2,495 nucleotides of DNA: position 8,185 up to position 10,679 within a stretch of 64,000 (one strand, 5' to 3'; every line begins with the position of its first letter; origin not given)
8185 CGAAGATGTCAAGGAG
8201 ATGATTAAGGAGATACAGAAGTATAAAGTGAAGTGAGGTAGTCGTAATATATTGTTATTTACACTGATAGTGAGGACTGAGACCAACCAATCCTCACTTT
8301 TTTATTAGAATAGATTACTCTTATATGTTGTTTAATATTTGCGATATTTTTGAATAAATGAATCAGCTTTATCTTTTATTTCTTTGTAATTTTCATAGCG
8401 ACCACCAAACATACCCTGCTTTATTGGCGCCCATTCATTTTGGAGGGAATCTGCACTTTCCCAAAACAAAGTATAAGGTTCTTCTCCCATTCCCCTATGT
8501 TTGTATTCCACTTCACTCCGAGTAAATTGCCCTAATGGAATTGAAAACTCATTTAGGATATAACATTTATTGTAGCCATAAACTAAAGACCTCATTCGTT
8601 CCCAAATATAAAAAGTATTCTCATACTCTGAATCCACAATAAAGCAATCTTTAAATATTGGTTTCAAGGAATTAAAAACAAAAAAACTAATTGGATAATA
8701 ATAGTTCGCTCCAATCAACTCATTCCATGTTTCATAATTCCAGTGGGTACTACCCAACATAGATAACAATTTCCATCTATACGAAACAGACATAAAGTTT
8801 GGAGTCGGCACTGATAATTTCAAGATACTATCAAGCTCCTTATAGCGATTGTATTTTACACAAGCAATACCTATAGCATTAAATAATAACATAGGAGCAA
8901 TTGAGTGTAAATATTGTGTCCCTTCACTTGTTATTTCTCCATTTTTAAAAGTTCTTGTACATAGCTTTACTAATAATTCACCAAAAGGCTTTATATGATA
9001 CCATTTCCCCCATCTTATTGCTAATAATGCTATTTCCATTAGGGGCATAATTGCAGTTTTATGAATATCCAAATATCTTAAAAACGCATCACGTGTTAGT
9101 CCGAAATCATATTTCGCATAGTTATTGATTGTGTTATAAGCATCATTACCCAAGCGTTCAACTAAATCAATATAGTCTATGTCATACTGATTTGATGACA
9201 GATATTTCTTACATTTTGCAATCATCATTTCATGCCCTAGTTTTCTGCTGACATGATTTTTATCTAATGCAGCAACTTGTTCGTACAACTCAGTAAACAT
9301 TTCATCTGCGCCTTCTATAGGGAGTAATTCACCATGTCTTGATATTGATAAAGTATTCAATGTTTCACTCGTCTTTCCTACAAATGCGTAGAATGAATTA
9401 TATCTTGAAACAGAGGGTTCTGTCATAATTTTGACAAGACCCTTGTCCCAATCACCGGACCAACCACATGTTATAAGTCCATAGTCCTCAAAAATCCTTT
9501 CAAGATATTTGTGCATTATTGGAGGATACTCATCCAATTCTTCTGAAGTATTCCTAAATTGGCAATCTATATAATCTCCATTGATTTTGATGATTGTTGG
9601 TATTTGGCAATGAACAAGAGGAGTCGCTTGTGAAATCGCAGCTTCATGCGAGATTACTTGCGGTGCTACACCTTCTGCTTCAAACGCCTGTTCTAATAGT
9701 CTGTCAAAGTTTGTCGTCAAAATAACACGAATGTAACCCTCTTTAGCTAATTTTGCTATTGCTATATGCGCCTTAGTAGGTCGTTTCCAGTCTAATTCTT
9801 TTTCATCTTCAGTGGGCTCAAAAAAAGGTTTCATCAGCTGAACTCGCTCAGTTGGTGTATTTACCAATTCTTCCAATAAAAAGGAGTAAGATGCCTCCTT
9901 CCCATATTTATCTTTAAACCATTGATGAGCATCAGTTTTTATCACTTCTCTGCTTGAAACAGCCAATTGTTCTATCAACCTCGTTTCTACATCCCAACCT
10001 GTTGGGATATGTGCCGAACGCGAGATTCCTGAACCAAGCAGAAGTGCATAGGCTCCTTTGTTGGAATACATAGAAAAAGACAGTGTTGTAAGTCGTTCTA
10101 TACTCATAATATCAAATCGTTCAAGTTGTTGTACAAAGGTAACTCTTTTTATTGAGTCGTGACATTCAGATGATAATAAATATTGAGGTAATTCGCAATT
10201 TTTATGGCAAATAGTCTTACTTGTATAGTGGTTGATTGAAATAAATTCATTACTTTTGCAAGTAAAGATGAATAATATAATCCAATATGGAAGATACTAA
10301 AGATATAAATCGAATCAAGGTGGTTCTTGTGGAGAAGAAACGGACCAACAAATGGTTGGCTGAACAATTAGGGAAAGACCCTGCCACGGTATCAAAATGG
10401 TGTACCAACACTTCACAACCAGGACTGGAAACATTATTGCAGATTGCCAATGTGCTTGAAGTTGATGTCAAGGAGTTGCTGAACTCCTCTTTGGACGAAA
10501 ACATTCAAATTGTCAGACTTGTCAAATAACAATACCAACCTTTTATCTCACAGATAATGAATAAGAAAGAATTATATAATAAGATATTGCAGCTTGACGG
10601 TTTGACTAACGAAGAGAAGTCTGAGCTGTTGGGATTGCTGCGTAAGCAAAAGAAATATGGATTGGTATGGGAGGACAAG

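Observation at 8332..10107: Stand-alone SIR2-domain protein whose expected catalytic His position reads Asn, with an unassigned C-terminal half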

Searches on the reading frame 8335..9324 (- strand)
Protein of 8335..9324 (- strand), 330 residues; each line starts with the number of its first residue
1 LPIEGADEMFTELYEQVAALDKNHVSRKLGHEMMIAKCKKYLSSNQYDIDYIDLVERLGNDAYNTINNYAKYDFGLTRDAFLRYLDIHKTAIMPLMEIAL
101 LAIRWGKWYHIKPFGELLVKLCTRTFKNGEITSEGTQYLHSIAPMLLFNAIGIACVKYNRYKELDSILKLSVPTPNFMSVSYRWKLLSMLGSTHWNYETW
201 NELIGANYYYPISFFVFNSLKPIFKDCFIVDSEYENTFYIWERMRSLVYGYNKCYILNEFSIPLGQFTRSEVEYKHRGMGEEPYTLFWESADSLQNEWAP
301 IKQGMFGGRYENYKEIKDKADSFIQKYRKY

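Call 47: search_solved_structures(query=A3, max_evalue=10)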
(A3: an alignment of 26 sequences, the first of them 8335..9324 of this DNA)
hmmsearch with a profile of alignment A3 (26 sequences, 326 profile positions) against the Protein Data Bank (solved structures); distinct sequences matched with E-value up to 10: 83 (the best 60 are shown).
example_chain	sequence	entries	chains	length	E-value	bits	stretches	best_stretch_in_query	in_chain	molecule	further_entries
2lw1_A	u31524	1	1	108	0.038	16.2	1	218-247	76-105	ABC transporter ATP-binding protein uup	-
6ise_B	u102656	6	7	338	0.098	14.8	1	204-260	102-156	Casein kinase II subunit alpha | CMGC/CK2 protein kinase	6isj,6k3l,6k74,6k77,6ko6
6l21_A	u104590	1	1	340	0.14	14.3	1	216-260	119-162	Casein kinase II subunit alpha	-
5mov_A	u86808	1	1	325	0.15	14.3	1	215-257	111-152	Casein kinase II subunit alpha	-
7a4q_A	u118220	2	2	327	0.15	14.2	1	215-257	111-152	Casein kinase II subunit alpha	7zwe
5csp_A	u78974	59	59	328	0.15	14.2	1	216-257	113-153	Casein kinase II subunit alpha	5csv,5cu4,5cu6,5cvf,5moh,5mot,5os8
1m2p_A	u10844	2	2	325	0.15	14.2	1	204-259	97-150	Casein kinase II, alpha chain | Casein kinase II subunit alpha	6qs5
4dgn_A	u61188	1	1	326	0.15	14.2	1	204-259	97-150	Casein kinase II subunit alpha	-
1daw_A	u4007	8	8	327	0.15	14.2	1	204-259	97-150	PROTEIN KINASE CK2 | Casein kinase II, alpha chain | Casein kinase II subunit alpha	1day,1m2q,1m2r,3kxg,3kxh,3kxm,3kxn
3pvg_A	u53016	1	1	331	0.15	14.2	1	204-259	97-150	Casein kinase II subunit alpha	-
1ds5_A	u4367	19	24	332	0.15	14.2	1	204-259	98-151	CASEIN KINASE, ALPHA CHAIN | PROTEIN KINASE CK2, ALPHA SUBUNIT | CASEIN KINASE II, ALPHA CHAIN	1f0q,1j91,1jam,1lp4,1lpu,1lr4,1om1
4anm_A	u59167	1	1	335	0.16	14.2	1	204-259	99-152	CASEIN KINASE II SUBUNIT ALPHA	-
4dgm_A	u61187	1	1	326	0.16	14.1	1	204-259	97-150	Casein kinase II subunit alpha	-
5osl_A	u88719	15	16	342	0.16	14.1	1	216-257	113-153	Casein kinase II subunit alpha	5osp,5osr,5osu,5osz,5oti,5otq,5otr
5zn0_A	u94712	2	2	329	0.16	14.1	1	216-257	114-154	Casein kinase II subunit alpha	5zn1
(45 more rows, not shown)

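Call 48: search_protein_families(library=pfam, alignment_id=A3, max_evalue=1)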
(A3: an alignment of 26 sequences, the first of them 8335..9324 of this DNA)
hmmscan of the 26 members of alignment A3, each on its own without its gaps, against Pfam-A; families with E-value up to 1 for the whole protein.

A. member 1, window:8335-9324:- (330 aa): 0 families

B. families by the number of members that match (of 26 scanned): 19 families
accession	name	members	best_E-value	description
PF18179.6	SUa-2TM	1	0.014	SMODS- and Ubiquitin system-associated 2TM effector domain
PF07285.16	DUF1444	1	0.017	Protein of unknown function (DUF1444)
PF19417.4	RnlA_toxin_N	1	0.022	RNase LS, bacterial toxin N-terminal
PF04676.19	CwfJ_C_2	1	0.041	Protein similar to CwfJ C-terminus 2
PF12317.13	IFT46_B_C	1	0.048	Intraflagellar transport complex B protein 46 C terminal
PF07823.17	CPDase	1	0.049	Cyclic phosphodiesterase-like protein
PF15867.10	Dynein_attach_N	1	0.053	Dynein attachment factor N-terminus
PF16752.10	TBCC_N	1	0.056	Tubulin-specific chaperone C N-terminal domain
PF20313.3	DUF6609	1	0.1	Family of unknown function (DUF6609)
PF19064.5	DUF5760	1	0.12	Family of unknown function (DUF5760)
PF14763.12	HPS3_C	1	0.13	Hermansky-Pudlak syndrome 3 protein, C-terminal region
PF10920.14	DUF2705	1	0.15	Protein of unknown function (DUF2705)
PF03908.18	Sec20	1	0.15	Sec20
PF09032.16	Siah-Interact_N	1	0.2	Siah interacting protein, N terminal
PF01146.22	Caveolin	1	0.22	Caveolin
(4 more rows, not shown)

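Call 54: predict_structure(alignment_id=A3)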
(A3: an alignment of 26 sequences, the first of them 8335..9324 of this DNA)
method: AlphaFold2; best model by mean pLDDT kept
length: 330 residues; sequences in the alignment: 26
mean_pLDDT: 86.4   pTM: 0.85
mean pLDDT of the five models: 86.4, 86.0, 85.1, 85.2, 83.5
residues with pLDDT >= 90: 212; 70-90: 73; 50-70: 33; < 50: 12
segments of 3 or more residues with pLDDT < 50: 1-4, 23-27
pLDDT, mean of each block of 10 residues (from residue 1): 55 62 50 86 91 95 92 89 95 96 94 95 78 83 96 98 96 66 82 80 91 94 93 94 95 84 90 71 84 97 97 97 87
secondary structure, 60 per line:
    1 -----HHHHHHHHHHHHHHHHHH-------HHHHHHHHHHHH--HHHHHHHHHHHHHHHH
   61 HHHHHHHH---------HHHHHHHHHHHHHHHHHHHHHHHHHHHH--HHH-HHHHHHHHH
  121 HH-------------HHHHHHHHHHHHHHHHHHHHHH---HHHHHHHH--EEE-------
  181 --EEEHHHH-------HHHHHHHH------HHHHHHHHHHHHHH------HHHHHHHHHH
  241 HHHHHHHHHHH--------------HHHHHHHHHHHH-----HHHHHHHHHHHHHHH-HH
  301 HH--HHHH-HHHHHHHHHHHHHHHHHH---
elements in order: H6-23 H31-42 H45-68 H78-105 H112-122 H136-157 H161-168 E171-173 E183-185 H186-189 H197-204 H211-224 H231-251 H266-277 H283-297 H299-302 H305-308 H310-327

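Call 56: fold_search(model_id=the predicted structure, library=pdb)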
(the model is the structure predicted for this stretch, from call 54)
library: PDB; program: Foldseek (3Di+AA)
matches with E <= 10: 358; with E <= 0.001: 0
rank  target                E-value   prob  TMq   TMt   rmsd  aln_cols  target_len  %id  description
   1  8hkw_A                2.6e-01  0.21  0.18  0.16  17.4       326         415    9  Crystal structure of importin-alpha3 bound to the 53BP1 nuclear localization signal (released 2022-12-21)
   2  8fin_B                3.1e-01  0.60  0.22  0.35  12.4       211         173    9  Multi-state design of two-state switchable hinge proteins (released 2023-08-16)
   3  4rv1_C                4.8e-01  0.07  0.13  0.11  18.4       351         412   13  Crystal Structure of Engineered Protein. Northeast Structural Genomics Consortium (NESG) Target OR497. (released 2014-12-10)
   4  5a6c_A                6.0e-01  0.18  0.20  0.18  15.7       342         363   10  Concomitant binding of Afadin to LGN and F-actin directs planar spindle orientation (released 2015-12-30)
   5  7l7i_C                6.2e-01  0.30  0.20  0.17  14.3       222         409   14  Cryo-EM structure of Hsp90:FKBP51:p23 closed-state complex (released 2021-08-25)
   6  8q9t_E                6.5e-01  0.08  0.16  0.07  19.4       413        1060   11  CryoEM structure of a S. Cerevisiae Ski238 complex bound to RNA (released 2023-11-29)
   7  9xzk_C                6.8e-01  0.13  0.18  0.14  16.2       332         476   12  Cryo-EM structure of F-box helicase 1 (FBH1) bound to an SCF ubiquitin ligase complex and a 3-way DNA fork (head struc (released 2026-01-28)
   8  6e9z_A                7.4e-01  0.35  0.25  0.32  13.4       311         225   10  DHF119 filament (released 2018-11-21)
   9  5cwn                  7.4e-01  0.20  0.20  0.26  13.6       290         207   10  Crystal structure of de novo designed helical repeat protein DHR71 (released 2015-12-16)
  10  8g9k_B                7.8e-01  0.54  0.26  0.38   9.2       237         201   14  Geometrically programmable nanomaterial construction using regularized protein building blocks (released 2024-03-13)
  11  6hc2_A                7.8e-01  0.15  0.18  0.17  15.5       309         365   10  Crystal structure of NuMA/LGN hetero-hexamers (released 2019-05-29)
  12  5dlq_B                8.1e-01  0.14  0.19  0.08  18.2       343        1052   14  Crystal structure of RanGTP-Exportin 4-eIF5A complex (released 2016-06-22)
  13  4m59_A                8.1e-01  0.07  0.13  0.07  20.8       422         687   12  Crystal structure of the pentatricopeptide repeat protein PPR10 in complex with an 18-nt psaJ RNA element (released 2013-10-30)
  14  4oe1_A                8.1e-01  0.07  0.13  0.07  20.8       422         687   12  Crystal structure of the pentatricopeptide repeat protein PPR10 (C256S/C430S/C449S) in complex with an 18-nt PSAJ rna  (released 2014-09-24)
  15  5cwl_A                8.9e-01  0.35  0.21  0.34  12.9       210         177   11  Crystal structure of de novo designed helical repeat protein DHR54 (released 2015-12-16)
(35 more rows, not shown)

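Call 75: fold_search(model_id=the predicted structure, library=viral)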
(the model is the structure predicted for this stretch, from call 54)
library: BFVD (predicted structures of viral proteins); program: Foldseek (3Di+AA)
matches with E <= 10: 198; with E <= 0.001: 0
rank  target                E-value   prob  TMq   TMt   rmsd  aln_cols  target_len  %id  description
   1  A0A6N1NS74            4.4e-01  0.12  0.15  0.16  19.9       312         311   11  Gamma-soluble NSF attachment protein [Tupanvirus deep ocean]
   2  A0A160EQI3            4.6e-01  0.08  0.13  0.12  26.9       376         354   10  Putative ankyrin repeat protein [Powai lake megavirus]
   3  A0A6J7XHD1            5.0e-01  0.06  0.11  0.06  27.7       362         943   14  Bacteriophage lambda, GpH, tail tape measure, N-terminal [uncultured Caudovirales phage]
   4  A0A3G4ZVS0            5.7e-01  0.07  0.11  0.11  18.5       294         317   10  Uncharacterized protein [Edafosvirus sp.]
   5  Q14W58                8.1e-01  0.05  0.12  0.11  25.9       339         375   15  ORF48 [Ranid herpesvirus 2]
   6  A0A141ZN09            9.3e-01  0.06  0.15  0.12  23.6       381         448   14  (no name in the UniProt tables at hand)
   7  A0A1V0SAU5            1.2e+00  0.04  0.11  0.10  21.6       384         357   11  Uncharacterized protein [Catovirus CTV1]
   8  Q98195                1.3e+00  0.06  0.15  0.10  18.9       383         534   11  MC027L [Molluscum contagiosum virus subtype 1]
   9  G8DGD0                1.3e+00  0.04  0.14  0.12  19.9       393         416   11  (no name in the UniProt tables at hand)
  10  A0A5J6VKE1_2          1.3e+00  0.15  0.24  0.13  14.5       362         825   10  Uncharacterized protein [Megaviridae environmental sample]
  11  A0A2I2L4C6            1.3e+00  0.06  0.13  0.12  18.6       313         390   10  Uncharacterized protein [Orpheovirus IHUMI-LCC2]
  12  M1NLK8                1.4e+00  0.06  0.15  0.14  17.8       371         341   13  Repeat protein [Moumouvirus goulette]
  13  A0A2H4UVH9            1.4e+00  0.06  0.17  0.16  23.5       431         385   10  Uncharacterized protein [Bodo saltans virus]
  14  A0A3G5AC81            1.4e+00  0.04  0.12  0.13  20.0       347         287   14  Putative alpha-soluble NSF attachment protein-like [Hyperionvirus sp.]
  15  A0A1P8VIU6            1.5e+00  0.04  0.12  0.12  22.5       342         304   10  Envelope protein [Murid betaherpesvirus 3]
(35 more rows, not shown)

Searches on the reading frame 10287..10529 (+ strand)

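Call 12: search_protein_families(library=pfam, proteins=[window:10287-10529:+], max_evalue=0.001)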
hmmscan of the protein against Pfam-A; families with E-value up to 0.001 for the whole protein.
window:10287-10529:+ (80 aa): 5 families
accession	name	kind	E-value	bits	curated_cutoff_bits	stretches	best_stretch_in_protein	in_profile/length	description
PF01381.28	HTH_3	-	7.1e-10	39.2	23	1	14-64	5-55/55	Helix-turn-helix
PF13443.12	HTH_26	-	2.6e-09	37.6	22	1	9-66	1-59/63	Cro/C1-type HTH DNA-binding domain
PF12844.13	HTH_19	-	5.4e-05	23.5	30.2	1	8-66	2-60/64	Helix-turn-helix domain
PF07022.19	Phage_CI_repr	-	0.0002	22.1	22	1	20-66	14-59/65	Bacteriophage CI repressor helix-turn-helix domain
PF13560.12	HTH_31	-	0.00037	21.2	27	1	20-63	16-60/64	Helix-turn-helix domain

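Call 14: search_protein_families(library=padloc, proteins=[window:10287-10529:+], max_evalue=0.00001)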
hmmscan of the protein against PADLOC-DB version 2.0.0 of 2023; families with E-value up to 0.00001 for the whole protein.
window:10287-10529:+ (80 aa): 5 families
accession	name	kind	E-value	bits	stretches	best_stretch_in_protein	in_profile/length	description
PDLC04762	PDC-M64C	-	6.7e-08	30.5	1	7-71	29-93/97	-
PDLC04760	PDC-M64C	-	7.2e-08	30.7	1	7-62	28-83/93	-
PDLC04758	PDC-M64B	-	1.1e-06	27.1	1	8-63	33-88/123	-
PDLC03951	RmrA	-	2e-06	25.1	1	17-69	20-72/400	-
PDLC03954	RmrA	-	3.9e-06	24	1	9-69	14-74/380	-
